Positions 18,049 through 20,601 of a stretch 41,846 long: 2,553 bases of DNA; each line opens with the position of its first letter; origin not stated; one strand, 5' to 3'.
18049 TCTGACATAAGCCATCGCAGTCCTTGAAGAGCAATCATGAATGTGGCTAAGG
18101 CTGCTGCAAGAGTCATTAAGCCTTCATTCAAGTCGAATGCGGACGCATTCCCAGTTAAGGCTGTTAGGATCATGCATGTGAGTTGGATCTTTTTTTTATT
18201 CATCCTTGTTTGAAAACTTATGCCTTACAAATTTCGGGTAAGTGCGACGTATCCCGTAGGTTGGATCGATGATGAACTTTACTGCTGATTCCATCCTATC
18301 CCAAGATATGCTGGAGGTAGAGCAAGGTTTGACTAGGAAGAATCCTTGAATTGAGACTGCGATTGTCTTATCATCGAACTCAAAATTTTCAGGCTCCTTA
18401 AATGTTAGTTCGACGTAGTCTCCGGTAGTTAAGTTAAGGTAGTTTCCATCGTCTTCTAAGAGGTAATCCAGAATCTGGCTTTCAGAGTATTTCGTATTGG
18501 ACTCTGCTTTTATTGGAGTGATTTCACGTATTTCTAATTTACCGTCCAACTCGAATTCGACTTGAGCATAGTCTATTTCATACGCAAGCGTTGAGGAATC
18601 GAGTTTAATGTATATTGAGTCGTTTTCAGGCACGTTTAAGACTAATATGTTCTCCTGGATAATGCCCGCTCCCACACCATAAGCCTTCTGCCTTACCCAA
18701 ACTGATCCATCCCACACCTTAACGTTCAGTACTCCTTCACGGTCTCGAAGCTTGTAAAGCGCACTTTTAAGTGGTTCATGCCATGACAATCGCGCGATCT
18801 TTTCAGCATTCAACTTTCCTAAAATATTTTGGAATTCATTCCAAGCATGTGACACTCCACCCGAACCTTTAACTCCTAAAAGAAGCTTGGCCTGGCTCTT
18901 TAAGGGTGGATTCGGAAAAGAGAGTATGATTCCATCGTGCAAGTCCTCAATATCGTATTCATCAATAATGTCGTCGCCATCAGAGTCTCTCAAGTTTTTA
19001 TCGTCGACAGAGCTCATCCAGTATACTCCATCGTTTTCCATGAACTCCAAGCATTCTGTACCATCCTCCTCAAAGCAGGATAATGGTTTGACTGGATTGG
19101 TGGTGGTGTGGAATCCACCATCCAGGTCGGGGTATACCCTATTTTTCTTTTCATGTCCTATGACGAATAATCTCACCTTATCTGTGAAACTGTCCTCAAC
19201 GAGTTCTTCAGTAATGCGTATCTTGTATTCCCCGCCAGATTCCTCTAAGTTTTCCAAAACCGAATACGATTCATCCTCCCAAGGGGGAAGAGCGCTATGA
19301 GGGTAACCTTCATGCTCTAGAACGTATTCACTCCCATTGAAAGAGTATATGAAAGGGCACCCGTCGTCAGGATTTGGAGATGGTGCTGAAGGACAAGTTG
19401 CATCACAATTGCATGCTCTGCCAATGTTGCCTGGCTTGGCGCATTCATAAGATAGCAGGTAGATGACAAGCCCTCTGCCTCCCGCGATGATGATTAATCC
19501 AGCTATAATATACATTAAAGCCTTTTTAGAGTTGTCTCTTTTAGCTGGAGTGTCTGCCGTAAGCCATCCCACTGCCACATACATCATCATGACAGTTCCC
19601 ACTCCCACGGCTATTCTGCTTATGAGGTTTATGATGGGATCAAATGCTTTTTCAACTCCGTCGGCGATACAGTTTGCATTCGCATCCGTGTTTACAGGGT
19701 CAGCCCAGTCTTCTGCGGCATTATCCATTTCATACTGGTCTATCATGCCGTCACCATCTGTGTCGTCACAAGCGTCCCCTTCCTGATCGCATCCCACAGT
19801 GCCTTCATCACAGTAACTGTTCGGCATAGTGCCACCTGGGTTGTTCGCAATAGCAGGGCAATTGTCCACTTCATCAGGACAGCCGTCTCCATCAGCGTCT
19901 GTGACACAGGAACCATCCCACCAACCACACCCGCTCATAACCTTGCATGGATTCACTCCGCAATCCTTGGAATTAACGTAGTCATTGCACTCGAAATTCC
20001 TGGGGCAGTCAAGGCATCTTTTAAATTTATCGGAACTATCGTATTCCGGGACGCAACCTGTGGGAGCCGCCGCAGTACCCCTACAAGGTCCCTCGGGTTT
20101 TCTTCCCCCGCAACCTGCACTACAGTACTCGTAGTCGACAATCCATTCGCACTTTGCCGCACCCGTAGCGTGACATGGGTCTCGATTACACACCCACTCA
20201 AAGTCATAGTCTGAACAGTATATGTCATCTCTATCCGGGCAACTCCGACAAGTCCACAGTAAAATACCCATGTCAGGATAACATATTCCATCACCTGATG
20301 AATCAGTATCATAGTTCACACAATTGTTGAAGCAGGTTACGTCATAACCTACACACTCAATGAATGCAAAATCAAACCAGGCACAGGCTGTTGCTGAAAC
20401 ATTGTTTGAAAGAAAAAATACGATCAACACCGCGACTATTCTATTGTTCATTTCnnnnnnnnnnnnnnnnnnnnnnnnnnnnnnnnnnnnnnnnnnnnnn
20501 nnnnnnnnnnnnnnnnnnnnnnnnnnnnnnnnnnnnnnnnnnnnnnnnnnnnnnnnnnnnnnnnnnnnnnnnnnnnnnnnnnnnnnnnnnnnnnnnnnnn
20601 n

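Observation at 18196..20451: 751-aa protein with a VirB2-like hairpin inserted between a disulfide-rich Ca-binding ectodomain and a second large domain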

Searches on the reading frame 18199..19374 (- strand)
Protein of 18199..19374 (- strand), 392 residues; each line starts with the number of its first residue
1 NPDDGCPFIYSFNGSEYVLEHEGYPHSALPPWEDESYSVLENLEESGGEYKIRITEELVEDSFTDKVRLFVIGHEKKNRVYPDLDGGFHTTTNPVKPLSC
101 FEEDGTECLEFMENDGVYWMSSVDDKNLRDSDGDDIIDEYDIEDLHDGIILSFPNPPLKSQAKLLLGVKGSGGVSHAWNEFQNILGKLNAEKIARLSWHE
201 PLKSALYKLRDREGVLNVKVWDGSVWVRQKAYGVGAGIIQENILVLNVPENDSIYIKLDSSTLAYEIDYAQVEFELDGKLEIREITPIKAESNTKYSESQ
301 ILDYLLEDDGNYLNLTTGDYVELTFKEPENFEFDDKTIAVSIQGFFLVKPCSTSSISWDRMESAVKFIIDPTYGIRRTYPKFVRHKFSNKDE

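Call 28: search_protein_representatives(protein=window:18199-19374:-)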
Query: 392 residues. Proteins with E-value up to 0.001 (for the whole library): 1412; up to 1e-10: 686; up to 1e-30: 42. The best 150 are listed.
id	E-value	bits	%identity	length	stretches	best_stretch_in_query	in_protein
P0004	2.6e-113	395.5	46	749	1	5-386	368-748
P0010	9.6e-87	308.0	41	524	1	5-379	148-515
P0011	2.5e-56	207.8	35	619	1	5-383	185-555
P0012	3.7e-45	171.1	35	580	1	5-346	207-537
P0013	6.9e-45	170.2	36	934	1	2-380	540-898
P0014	1.0e-44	169.6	32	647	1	5-339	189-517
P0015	3.3e-44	167.9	33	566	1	5-345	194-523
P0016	1.4e-43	165.9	32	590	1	5-387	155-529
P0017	6.0e-43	163.8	35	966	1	5-346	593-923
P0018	1.7e-41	159.0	33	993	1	5-346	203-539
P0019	3.4e-41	158.0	33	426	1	3-346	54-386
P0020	1.0e-40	156.4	30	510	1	5-347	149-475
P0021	1.9e-40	155.5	32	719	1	5-345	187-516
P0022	3.9e-40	154.5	32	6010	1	5-357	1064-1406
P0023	4.5e-40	154.3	32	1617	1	5-348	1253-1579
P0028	6.7e-39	150.5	32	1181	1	5-377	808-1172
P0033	2.9e-35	138.5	29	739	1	4-376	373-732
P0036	5.9e-34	134.2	27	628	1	5-349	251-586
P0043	1.7e-32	129.4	34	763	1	5-381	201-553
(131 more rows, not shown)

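Call 30: search_protein_families(library=pfam, proteins=[P0010, P0011, P0013, P0017, P0018, P0023, P0028, P0033, P0036, P0043], max_evalue=0.01)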
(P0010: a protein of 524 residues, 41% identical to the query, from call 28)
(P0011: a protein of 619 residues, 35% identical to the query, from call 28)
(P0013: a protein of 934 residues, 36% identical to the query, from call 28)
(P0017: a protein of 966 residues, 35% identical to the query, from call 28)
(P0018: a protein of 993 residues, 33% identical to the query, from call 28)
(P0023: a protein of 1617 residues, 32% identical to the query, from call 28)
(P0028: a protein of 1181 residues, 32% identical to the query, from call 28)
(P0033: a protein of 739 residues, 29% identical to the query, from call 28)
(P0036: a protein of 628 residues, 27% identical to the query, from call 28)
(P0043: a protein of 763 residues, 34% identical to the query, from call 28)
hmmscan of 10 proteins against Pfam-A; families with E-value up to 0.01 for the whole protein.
P0010 (524 aa): 2 families
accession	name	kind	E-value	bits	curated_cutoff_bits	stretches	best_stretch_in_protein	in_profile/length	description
PF18895.5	T4SS_pilin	-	3e-08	34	26.6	1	59-110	12-63/71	Type IV secretion system pilin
PF04956.18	TrbC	-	0.0042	17.7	27.9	1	61-118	46-98/98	TrbC/VIRB2 pilin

P0011 (619 aa): 0 families

P0013 (934 aa): 1 family
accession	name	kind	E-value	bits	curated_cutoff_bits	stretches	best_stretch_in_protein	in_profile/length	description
PF15892.11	BNR_4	-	0.0019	18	27.3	0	213-251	229-265/272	BNR repeat-containing family member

P0017 (966 aa): 1 family
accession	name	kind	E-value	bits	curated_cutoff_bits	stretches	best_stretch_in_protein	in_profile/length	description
PF00801.26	PKD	-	0.0047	17.3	23.5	0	501-574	7-71/80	PKD domain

P0018 (993 aa): 1 family
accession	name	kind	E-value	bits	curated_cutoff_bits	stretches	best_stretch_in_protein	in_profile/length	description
PF00754.31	F5_F8_type_C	-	4.8e-06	27.1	28.2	1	658-757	12-114/127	F5/8 type C domain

P0023 (1617 aa): 1 family
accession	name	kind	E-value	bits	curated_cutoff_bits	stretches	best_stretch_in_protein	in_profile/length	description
PF00404.24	Dockerin_1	-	2.1e-09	37.9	22.9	1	1036-1090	1-56/57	Dockerin type I domain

P0028 (1181 aa): 3 families
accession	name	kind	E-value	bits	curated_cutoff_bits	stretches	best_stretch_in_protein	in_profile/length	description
PF00801.26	PKD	-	1.5e-06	28.6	23.5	1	730-788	22-71/80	PKD domain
PF21471.3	Reelin_subrepeat-B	-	5.1e-06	26.7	27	1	599-701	26-126/127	Reelin subrepeat B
PF18911.6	PKD_4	-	8.3e-06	26.2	27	1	731-790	25-76/85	PKD domain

P0033 (739 aa): 2 families
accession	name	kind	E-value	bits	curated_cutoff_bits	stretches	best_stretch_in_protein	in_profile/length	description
PF18895.5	T4SS_pilin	-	7.3e-08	32.8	26.6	1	283-335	10-62/71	Type IV secretion system pilin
PF02412.23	TSP_3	-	0.00038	20.5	25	1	181-208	9-36/36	Thrombospondin type 3 repeat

P0036 (628 aa): 0 families

P0043 (763 aa): 2 families
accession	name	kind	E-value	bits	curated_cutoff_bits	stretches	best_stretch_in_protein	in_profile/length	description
PF13229.12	Beta_helix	-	1.8e-34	119.1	25.9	2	99-200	14-115/158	Right handed beta helix region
PF05048.19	NosD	-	6.7e-25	88.2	23.6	2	118-241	71-189/212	Periplasmic copper-binding protein (NosD)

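Call 38: find_encoding_contigs(protein=P0033, flank=10000, max_places=2)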
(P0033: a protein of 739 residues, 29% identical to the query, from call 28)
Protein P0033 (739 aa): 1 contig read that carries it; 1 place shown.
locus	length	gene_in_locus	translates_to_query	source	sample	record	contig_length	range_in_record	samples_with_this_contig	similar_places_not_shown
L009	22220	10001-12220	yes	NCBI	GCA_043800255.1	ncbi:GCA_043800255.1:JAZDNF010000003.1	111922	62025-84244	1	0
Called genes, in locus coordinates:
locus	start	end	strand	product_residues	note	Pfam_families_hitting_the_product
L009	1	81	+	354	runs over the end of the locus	-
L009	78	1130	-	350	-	PF04055:Radical_SAM, PF13186:SPASM (weak)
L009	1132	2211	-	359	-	PF04055:Radical_SAM, PF13186:SPASM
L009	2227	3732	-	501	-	PF07719:TPR_2 (faint), PF13414:TPR_11 (faint), PF13428:TPR_14 (faint), PF13431:TPR_17 (faint)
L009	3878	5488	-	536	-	-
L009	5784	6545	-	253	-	PF00154:RecA_N (weak), PF13481:AAA_25, PF06745:ATPase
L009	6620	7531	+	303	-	PF12666:PrgI (weak), PF26593:TraC-like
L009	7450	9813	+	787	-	PF01935:DUF87, PF19044:P-loop_TraG, PF12846:AAA_10 (weak)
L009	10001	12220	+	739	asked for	PF18895:T4SS_pilin (weak)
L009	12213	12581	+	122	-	PF18895:T4SS_pilin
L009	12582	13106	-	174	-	-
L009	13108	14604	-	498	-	PF18490:tRNA_bind_4, PF00587:tRNA-synt_2b (weak)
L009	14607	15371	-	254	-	PF00571:CBS, PF01590:GAF (faint), PF00571:CBS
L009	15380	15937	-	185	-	PF00571:CBS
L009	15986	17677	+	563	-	PF01702:TGT, PF14810:TGT_C2, PF01472:PUA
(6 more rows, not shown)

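Call 43: predict_structure(alignment_id=A3)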
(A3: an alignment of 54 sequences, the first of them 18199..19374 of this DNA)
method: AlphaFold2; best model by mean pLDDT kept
length: 392 residues; sequences in the alignment: 54
mean_pLDDT: 93.1   pTM: 0.91
mean pLDDT of the five models: 93.1, 93.0, 93.0, 92.8, 92.4
residues with pLDDT >= 90: 332; 70-90: 50; 50-70: 6; < 50: 4
segments of 3 or more residues with pLDDT < 50: none
pLDDT, mean of each block of 10 residues (from residue 1): 70 98 92 96 98 96 97 98 97 98 97 96 92 95 95 88 97 92 83 83 93 95 97 93 96 96 96 96 98 98 97 97 97 97 93 79 92 93 81 40
secondary structure, 60 per line:
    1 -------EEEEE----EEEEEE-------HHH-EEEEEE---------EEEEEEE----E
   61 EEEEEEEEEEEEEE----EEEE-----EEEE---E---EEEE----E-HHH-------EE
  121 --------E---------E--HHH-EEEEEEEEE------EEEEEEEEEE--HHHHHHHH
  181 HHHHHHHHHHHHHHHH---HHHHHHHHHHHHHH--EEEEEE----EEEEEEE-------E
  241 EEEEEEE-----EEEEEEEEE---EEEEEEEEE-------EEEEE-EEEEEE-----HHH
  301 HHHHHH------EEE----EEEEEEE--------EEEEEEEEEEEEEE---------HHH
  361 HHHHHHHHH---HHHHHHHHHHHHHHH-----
elements in order: E8-12 E17-22 E34-39 E49-55 E60-74 E79-82 E88-91 E99-102 E146-154 E161-170 H173-196 H200-213 E216-221 E226-232 E240-247 E253-261 E265-273 E281-285 E287-292 H298-306 E313-315 E320-326 E335-348 H358-369 H373-387

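Call 46: fold_search(model_id=the predicted structure, library=pdb)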
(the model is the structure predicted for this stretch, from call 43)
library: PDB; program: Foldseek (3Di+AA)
matches with E <= 10: 1399; with E <= 0.001: 10
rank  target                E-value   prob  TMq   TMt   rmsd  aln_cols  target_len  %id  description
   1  6qfk_A                1.1e-04  0.85  0.22  0.08  24.8       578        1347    9  EngBF DARPin Fusion 4b G10 (released 2019-11-06)
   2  2xvg                  2.3e-04  0.89  0.20  0.10  17.3       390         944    7  crystal structure of alpha-xylosidase (GH31) from Cellvibrio japonicus (released 2011-04-13)
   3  2zxq                  2.5e-04  0.80  0.22  0.09  25.1       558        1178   10  Crystal structure of endo-alpha-N-acetylgalactosaminidase from Bifidobacterium longum (EngBF) (released 2009-06-16)
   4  7knc                  3.0e-04  0.87  0.20  0.10  17.3       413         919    7  Crystal structure of the GH31 alpha-xylosidase (Xac1773) from Xanthomonas citri (released 2021-05-26)
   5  8a19_A                3.0e-04  0.69  0.21  0.08  26.1       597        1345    9  Structure of a leucinostatin derivative determined by host lattice display : L1E4V1 construct (released 2022-12-07)
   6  8a1a_A                3.5e-04  0.75  0.22  0.08  25.9       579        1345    9  Structure of a leucinostatin derivative determined by host lattice display : L1F11V1 construct (released 2022-12-07)
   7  7kmp                  5.5e-04  0.77  0.19  0.10  18.2       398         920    7  Crystal structure of the GH31 alpha-xylosidase (Xac1773) from Xanthomonas citri (released 2021-05-26)
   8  2xvk                  8.5e-04  0.66  0.19  0.10  18.5       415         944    7  crystal structure of alpha-xylosidase (GH31) from Cellvibrio japonicus in complex with 5-fluoro-alpha-D-xylopyranosyl fl (released 2011-04-13)
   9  6tku                  9.5e-04  0.60  0.16  0.12  19.4       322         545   10  Crystal structure of a capsule-specific depolymerase produced by Klebsiella phage (released 2020-04-22)
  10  3a7q_A                9.5e-04  0.47  0.19  0.12  29.4       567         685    7  Structural basis for specific recognition of reelin by its receptors (released 2010-03-23)
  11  6tfk_A                1.1e-03  0.35  0.17  0.11  21.9       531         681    7  Vip3Aa toxin structure (released 2020-08-12)
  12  9qrm_B                1.7e-03  0.47  0.15  0.11  18.6       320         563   11  X-ray structure of Kp32gp38 in complex with K21 pyr5 (released 2025-09-03)
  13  6qe7_A                2.2e-03  0.41  0.16  0.20  20.6       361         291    8  anti-sigma factor domain-containing protein (released 2019-06-12)
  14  4qaw_C                2.3e-03  0.82  0.20  0.16  20.9       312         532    6  Structure of modular Xyn30D from Paenibacillus barcinonensis (released 2014-10-08)
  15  5jou                  2.6e-03  0.63  0.20  0.10  17.9       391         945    7  Bacteroides ovatus Xyloglucan PUL GH31 (released 2016-08-10)
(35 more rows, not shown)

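Call 48: find_homologous_proteins(query=A3, max_evalue=1e-10)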
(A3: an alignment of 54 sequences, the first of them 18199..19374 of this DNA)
Query A3 (54 sequences) (392 aa, profile of the alignment): 19 proteins with E <= 1e-10 among 8000 candidates.
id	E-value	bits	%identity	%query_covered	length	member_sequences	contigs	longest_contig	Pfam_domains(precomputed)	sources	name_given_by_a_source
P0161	2.6e-179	615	27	99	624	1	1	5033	-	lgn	-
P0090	5.4e-162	558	24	88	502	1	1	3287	-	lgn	-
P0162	6.0e-161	555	27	88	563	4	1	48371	-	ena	-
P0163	1.4e-160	554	26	88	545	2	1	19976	-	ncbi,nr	ncbi:MAG: hypothetical protein NT147_00380 [Candidatus Aminicenantes bacterium]|nr:hypothetical prot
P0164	8.6e-160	551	24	88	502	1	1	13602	-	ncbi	-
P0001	1.2e-108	382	95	100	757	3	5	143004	PF18895.6,PF04956.19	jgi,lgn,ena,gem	-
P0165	1.3e-101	359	25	79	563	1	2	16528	-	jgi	jgi:hypothetical protein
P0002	7.2e-98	347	46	97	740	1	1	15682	PF18895.6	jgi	jgi:hypothetical protein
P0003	1.4e-97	346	45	98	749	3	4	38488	PF18895.6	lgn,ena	-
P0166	1.8e-93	332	24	83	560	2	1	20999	-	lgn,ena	-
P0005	6.7e-90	320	50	98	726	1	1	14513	PF02412.24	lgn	-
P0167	1.1e-87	313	27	72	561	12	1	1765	-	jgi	-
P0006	6.3e-76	274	44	96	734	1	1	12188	PF02412.24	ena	-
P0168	3.0e-41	160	27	37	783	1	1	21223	PF25788.3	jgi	jgi:hypothetical protein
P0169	2.4e-31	127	24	43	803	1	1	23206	PF20773.6,PF25788.3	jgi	jgi:hypothetical protein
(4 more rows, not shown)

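Call 72: fold_search(model_id=the predicted structure, library=viral)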
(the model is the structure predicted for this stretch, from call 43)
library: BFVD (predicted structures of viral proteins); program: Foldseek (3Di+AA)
matches with E <= 10: 1492; with E <= 0.001: 17
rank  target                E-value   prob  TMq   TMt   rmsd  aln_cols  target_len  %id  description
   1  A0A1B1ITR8            4.7e-07  1.00  0.25  0.23  24.4       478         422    7  (no name in the UniProt tables at hand)
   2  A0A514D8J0            1.5e-05  0.80  0.17  0.14  23.2       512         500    7  Uncharacterized protein [Riboviria sp.]
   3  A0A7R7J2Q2            1.4e-04  0.89  0.23  0.22  18.4       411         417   10  (no name in the UniProt tables at hand)
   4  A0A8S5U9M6            1.5e-04  0.63  0.17  0.18  22.6       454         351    8  Distal tail protein [Siphoviridae sp. ctKNZ79]
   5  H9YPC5                2.5e-04  0.82  0.19  0.12  33.6       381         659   10  (no name in the UniProt tables at hand)
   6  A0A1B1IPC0            2.5e-04  0.77  0.21  0.09  19.8       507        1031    8  (no name in the UniProt tables at hand)
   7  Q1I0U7                2.8e-04  0.41  0.17  0.13  28.8       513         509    8  Putative outer capsid protein VP5 [Micromonas pusilla reovirus (isolate Netherlands/2005)]
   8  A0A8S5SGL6            3.5e-04  0.85  0.21  0.14  20.0       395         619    8  PROTEIN (MANNOSE-BINDING PROTEIN A), HOST DEFENSE, METALLOPROTEIN, SUGAR.9A [Siphoviridae sp. ctxvK3]
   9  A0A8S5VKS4            3.5e-04  0.23  0.14  0.15  24.5       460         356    8  (no name in the UniProt tables at hand)
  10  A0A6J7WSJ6            3.9e-04  0.23  0.14  0.09  44.5       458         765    6  PA14 domain containing protein [uncultured Caudovirales phage]
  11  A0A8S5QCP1            4.3e-04  0.75  0.18  0.25  18.3       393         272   10  Uncharacterized protein [Myoviridae sp. ctw4b6]
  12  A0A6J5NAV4            5.1e-04  0.69  0.19  0.11  22.1       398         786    9  Uncharacterized protein [uncultured Caudovirales phage]
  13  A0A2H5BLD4            7.1e-04  0.35  0.17  0.16  27.3       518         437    8  Minor tail protein [Streptomyces phage Attoomi]
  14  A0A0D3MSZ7            7.5e-04  0.96  0.22  0.07  17.4       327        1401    9  Tail protein [Lactococcus phage WRP3]
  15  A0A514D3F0            7.9e-04  0.23  0.15  0.12  24.7       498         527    8  (no name in the UniProt tables at hand)
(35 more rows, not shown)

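Call 95: search_solved_structures(query=A3, max_evalue=10)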
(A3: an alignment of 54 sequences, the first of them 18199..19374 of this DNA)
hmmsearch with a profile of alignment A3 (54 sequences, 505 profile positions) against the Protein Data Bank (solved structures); distinct sequences matched with E-value up to 10: 1.
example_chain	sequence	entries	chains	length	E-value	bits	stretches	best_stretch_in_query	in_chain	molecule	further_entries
5nx3_D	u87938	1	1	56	2.3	10.2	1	125-154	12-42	Amyloid-beta A4 protein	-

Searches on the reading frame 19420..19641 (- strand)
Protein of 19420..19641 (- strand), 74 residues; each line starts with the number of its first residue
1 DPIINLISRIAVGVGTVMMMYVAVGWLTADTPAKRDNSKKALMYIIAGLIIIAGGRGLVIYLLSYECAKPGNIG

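Call 64: search_solved_structures(query=A2, max_evalue=10, show_alignments=2)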
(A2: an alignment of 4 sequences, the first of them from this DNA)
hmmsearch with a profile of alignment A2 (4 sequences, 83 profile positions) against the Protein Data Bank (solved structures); distinct sequences matched with E-value up to 10: 7.
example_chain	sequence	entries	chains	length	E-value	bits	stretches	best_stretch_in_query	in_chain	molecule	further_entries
5e5w_B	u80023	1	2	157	0.069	16.2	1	26-76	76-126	Hemagglutinin-esterase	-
5e64_B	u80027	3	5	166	0.077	16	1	26-76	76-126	Hemagglutinin-esterase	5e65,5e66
5e62_B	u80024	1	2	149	0.077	16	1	26-76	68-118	Hemagglutinin-esterase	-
6koc_A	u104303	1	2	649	1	12.4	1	12-57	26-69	AA3-600 quinol oxidase subunit I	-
6kob_A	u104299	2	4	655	1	12.4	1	12-57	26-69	AA3-600 quinol oxidase subunit I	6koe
8jhi_R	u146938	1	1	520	1.5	11.9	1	12-77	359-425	Frizzled-3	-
8qw4_A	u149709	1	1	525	1.5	11.9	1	12-77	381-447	Frizzled-3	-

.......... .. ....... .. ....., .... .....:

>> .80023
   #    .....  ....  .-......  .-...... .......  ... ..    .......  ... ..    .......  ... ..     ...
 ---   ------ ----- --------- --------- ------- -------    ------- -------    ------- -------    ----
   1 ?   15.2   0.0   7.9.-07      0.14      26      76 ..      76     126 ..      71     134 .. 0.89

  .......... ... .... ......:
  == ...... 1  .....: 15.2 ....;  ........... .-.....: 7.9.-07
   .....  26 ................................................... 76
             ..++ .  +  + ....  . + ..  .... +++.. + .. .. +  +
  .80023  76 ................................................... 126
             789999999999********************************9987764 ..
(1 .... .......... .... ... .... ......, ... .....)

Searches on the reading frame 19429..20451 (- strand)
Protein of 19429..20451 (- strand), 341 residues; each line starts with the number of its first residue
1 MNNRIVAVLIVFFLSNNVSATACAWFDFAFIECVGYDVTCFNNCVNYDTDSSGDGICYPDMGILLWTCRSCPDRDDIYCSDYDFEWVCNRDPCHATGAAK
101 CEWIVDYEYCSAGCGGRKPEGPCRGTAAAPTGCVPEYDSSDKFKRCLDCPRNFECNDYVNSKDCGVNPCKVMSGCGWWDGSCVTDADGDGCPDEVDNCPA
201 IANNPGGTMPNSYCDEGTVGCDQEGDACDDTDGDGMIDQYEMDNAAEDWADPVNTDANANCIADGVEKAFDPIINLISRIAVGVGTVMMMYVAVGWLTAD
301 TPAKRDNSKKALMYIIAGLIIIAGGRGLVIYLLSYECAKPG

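Call 74: search_protein_families(library=pfam, proteins=[window:19429-20451:-], max_evalue=5)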
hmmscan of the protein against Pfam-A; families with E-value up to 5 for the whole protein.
window:19429-20451:- (341 aa): 4 families
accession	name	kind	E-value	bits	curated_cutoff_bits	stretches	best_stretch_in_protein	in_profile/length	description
PF18895.5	T4SS_pilin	-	4e-07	30.5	26.6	1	264-323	3-62/71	Type IV secretion system pilin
PF04956.18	TrbC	-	1.3e-06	29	27.9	1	259-330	30-96/98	TrbC/VIRB2 pilin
PF02412.23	TSP_3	-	0.00015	21.8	25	2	182-203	12-33/36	Thrombospondin type 3 repeat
PF19762.4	DUF6249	-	2.3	8.7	33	1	279-333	62-101/104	Domain of unknown function (DUF6249)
